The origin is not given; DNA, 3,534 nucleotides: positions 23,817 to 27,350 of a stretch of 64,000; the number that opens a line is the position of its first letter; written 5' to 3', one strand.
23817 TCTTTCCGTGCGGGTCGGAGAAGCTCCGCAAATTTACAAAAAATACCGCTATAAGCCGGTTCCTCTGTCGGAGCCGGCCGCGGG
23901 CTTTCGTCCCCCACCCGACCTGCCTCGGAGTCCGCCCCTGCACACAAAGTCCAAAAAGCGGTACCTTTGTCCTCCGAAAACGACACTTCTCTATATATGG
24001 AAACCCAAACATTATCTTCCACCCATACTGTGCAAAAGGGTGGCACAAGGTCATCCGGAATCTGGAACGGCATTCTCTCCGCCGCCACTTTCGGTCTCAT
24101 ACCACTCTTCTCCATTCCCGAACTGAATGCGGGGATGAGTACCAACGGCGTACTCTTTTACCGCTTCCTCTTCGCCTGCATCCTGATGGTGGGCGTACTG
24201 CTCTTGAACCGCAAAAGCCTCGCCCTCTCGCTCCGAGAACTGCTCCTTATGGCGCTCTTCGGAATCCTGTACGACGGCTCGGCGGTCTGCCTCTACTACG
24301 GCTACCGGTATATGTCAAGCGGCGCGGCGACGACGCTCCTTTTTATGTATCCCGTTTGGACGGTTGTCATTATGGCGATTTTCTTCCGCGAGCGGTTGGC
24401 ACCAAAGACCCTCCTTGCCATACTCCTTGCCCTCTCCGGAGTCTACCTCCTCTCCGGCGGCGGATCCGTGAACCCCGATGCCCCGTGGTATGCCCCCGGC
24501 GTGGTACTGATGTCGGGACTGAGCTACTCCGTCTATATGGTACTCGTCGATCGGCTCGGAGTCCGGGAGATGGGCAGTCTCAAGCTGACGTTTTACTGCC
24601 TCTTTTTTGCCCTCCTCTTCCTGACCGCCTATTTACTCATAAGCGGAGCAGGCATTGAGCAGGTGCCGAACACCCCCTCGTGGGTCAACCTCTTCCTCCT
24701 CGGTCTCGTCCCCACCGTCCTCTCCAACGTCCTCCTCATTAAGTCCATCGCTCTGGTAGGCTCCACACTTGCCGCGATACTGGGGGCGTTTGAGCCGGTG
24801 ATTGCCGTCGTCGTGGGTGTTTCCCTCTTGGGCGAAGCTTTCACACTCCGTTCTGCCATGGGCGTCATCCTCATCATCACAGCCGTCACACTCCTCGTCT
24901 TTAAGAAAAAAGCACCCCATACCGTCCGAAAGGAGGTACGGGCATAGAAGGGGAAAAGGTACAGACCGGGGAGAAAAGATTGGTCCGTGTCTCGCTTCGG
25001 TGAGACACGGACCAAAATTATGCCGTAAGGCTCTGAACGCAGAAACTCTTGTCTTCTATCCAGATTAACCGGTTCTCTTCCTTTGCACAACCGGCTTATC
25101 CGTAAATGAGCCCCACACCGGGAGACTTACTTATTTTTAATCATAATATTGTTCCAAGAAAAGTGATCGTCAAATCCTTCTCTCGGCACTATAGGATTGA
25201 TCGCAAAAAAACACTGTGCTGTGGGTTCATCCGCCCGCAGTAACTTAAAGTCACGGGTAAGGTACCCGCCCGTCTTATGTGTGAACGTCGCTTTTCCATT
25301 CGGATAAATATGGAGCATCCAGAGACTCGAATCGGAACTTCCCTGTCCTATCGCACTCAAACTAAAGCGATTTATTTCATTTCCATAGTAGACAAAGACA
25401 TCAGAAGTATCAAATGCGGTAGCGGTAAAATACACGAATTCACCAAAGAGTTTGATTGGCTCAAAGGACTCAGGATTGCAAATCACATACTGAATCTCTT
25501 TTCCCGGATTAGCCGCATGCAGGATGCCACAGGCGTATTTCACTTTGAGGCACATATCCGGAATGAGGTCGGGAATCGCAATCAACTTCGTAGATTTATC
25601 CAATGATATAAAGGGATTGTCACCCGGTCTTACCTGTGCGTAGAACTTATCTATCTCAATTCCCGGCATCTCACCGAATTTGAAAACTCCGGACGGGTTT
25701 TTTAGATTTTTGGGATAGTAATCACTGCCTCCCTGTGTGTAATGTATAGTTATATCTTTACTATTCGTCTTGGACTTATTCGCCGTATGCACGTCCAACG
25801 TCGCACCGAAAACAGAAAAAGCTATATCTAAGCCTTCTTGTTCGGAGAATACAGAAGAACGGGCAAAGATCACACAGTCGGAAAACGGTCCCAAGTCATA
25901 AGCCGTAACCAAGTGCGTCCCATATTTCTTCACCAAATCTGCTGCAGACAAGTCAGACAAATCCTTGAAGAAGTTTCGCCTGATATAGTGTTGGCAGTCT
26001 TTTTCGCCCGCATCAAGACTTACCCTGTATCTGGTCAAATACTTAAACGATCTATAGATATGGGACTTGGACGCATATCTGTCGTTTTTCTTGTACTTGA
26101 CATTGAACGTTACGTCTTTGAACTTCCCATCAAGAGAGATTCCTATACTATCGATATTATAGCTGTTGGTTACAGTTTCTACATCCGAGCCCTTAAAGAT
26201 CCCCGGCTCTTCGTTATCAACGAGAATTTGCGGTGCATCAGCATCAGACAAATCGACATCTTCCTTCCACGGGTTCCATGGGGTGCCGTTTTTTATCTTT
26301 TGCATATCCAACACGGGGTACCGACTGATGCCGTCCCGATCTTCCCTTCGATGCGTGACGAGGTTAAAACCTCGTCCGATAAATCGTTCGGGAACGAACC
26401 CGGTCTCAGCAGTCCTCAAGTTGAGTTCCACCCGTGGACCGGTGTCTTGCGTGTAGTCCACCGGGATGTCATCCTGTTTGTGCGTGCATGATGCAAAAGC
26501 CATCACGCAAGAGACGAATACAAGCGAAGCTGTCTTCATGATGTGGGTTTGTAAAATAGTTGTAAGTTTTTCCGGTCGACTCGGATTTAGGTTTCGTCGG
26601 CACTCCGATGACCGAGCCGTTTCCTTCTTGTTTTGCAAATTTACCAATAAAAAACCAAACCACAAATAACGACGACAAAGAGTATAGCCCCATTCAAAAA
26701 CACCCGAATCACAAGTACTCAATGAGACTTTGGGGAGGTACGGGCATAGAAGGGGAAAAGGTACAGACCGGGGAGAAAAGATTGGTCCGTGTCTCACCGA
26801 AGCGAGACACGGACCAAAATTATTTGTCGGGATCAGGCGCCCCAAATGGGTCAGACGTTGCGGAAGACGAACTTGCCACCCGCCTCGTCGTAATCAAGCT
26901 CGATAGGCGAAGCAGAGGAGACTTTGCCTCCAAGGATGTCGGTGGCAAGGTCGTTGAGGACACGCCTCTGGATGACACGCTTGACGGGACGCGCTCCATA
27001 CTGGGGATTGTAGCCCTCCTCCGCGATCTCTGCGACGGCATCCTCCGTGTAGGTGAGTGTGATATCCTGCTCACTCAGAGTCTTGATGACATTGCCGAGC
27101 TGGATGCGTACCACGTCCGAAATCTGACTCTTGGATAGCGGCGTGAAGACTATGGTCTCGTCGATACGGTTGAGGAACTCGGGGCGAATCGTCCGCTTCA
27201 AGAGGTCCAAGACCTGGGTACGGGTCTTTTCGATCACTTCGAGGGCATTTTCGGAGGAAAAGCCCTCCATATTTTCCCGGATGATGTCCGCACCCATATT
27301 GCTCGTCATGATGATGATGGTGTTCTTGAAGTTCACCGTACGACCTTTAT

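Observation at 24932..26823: Low-GC single-gene islet encoding a MACPF-like lipoprotein, bracketed by 90-bp direct repeats that duplicate the EamA gene 3' end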

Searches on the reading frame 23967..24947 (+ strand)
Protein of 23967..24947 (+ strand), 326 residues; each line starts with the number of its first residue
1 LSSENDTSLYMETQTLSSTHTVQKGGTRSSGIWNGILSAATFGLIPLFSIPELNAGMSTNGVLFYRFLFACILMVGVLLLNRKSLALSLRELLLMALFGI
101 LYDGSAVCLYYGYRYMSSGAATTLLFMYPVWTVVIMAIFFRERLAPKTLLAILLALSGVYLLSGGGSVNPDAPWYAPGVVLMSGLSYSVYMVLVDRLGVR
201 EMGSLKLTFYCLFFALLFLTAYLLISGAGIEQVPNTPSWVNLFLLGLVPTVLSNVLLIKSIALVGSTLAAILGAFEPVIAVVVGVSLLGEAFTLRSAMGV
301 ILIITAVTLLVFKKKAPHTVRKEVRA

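Call 6: search_protein_families(library=pfam, proteins=[window:23967-24947:+], max_evalue=1)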
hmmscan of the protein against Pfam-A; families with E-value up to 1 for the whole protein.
window:23967-24947:+ (326 aa): 2 families
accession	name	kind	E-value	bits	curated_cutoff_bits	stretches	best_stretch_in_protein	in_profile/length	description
PF00892.27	EamA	-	5.7e-34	117.7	28.2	2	180-311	7-134/135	EamA-like transporter family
PF03151.22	TPT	-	0.0028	17.5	30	2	212-310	39-135/291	Triose-phosphate Transporter family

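Call 12: find_related_loci(query=window:23967-24947:+, collection=genome_contigs, flank=8000)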
Query window:23967-24947:+ (326 aa) in genome_contigs; peptide patterns used: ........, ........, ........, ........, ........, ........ (x = any residue, [..] = any of these).
71 stretches matched a pattern; 1 encode a relative of the query (tblastn E <= 1e-3); 1 distinct loci.
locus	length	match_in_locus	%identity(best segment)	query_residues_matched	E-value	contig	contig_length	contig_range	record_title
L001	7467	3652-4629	90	1-326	0e+0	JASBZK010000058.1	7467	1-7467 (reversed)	MAG: Porphyromonas sp. isolate bin-117 c_000000009599, whole genome shotgun sequence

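Call 73: find_encoding_contigs(protein=window:23997-24947:+, flank=5000, max_places=10)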
Protein window:23997-24947:+ (316 aa): 23 contigs read that carry it; 10 places shown.
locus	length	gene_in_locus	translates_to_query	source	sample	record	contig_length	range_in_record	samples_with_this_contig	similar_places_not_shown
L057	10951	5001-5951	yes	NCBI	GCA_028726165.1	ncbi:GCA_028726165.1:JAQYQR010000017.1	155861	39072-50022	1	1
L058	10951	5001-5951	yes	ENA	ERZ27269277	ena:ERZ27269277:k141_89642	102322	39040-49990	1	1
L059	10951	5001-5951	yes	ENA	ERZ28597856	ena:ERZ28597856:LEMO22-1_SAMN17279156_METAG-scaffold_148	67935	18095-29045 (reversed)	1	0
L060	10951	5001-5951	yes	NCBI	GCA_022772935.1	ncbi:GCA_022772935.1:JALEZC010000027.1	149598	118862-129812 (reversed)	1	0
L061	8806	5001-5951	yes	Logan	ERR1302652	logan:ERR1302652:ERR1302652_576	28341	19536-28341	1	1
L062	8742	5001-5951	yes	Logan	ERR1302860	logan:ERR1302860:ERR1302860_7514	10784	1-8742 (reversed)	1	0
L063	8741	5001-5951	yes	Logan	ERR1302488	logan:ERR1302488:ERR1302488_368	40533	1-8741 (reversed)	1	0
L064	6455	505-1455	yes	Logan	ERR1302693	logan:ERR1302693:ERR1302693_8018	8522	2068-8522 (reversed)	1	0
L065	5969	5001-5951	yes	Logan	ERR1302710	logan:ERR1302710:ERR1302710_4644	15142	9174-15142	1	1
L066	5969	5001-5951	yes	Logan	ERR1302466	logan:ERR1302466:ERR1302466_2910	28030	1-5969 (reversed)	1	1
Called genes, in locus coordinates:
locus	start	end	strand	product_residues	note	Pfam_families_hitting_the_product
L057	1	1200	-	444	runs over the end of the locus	PF02550:AcetylCoA_hydro, PF13336:AcetylCoA_hyd_C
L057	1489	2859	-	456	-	PF00890:FAD_binding_2 (faint), PF01134:GIDA (weak), PF01262:AlaDh_PNT_C (faint), PF07992:Pyr_redox_2, PF12831:FAD_oxidored (weak), PF13738:Pyr_redox_3, PF00070:Pyr_redox, PF02852:Pyr_redox_dim, +3 more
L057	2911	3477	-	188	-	PF08207:EFP_N, PF01132:EFP, PF09285:Elong-fact-P_C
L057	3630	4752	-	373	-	PF03462:PCRF, PF00472:RF-1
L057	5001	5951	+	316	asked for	PF00892:EamA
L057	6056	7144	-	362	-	-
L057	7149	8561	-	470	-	-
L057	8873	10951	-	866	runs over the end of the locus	PF02861:Clp_N, PF23569:NBD_SMAX1, PF00004:AAA, PF17871:AAA_lid_9, PF07724:AAA_2, PF00004:AAA, PF07728:AAA_5, PF10431:ClpB_D2-small, +9 more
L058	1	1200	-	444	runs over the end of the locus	PF02550:AcetylCoA_hydro, PF13336:AcetylCoA_hyd_C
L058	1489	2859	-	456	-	PF00890:FAD_binding_2 (faint), PF01134:GIDA (weak), PF01262:AlaDh_PNT_C (faint), PF07992:Pyr_redox_2, PF12831:FAD_oxidored (weak), PF13738:Pyr_redox_3, PF00070:Pyr_redox, PF02852:Pyr_redox_dim, +3 more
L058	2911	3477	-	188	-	PF08207:EFP_N, PF01132:EFP, PF09285:Elong-fact-P_C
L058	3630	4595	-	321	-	PF03462:PCRF, PF00472:RF-1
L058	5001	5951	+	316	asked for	PF00892:EamA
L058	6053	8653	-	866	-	PF02861:Clp_N, PF23569:NBD_SMAX1, PF00004:AAA, PF17871:AAA_lid_9, PF07724:AAA_2, PF00004:AAA, PF07728:AAA_5, PF10431:ClpB_D2-small, +9 more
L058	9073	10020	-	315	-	PF00691:OmpA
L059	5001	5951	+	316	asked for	PF00892:EamA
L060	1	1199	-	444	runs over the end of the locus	PF02550:AcetylCoA_hydro, PF13336:AcetylCoA_hyd_C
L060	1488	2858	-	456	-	PF00890:FAD_binding_2 (faint), PF01134:GIDA (weak), PF01262:AlaDh_PNT_C (faint), PF07992:Pyr_redox_2, PF12831:FAD_oxidored (weak), PF13738:Pyr_redox_3, PF00070:Pyr_redox, PF02852:Pyr_redox_dim, +3 more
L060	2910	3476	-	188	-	PF08207:EFP_N, PF01132:EFP, PF09285:Elong-fact-P_C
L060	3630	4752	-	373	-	PF03462:PCRF, PF00472:RF-1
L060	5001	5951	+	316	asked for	PF00892:EamA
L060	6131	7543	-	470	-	-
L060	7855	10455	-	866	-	PF02861:Clp_N, PF23569:NBD_SMAX1, PF00004:AAA, PF17871:AAA_lid_9, PF07724:AAA_2, PF00004:AAA, PF07728:AAA_5, PF10431:ClpB_D2-small, +9 more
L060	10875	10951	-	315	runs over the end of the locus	PF00691:OmpA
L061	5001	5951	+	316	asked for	PF00892:EamA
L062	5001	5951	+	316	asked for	PF00892:EamA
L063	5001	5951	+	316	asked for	PF00892:EamA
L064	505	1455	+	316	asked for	PF00892:EamA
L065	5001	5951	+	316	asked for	PF00892:EamA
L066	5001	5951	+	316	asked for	PF00892:EamA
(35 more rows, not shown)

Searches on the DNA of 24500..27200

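Call 83: search_rna_families(source=window, start=24500, end=27200, threshold=evalue, max_evalue=1)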
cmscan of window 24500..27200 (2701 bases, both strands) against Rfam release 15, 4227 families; matches with E-value up to 1: 1.
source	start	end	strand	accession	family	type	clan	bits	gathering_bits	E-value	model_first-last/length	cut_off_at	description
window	24850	24905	-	RF01134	sR30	Gene; snRNA; snoRNA; CD-box;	-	30.5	38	4.8e-05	1-57/57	no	Small nucleolar RNA sR30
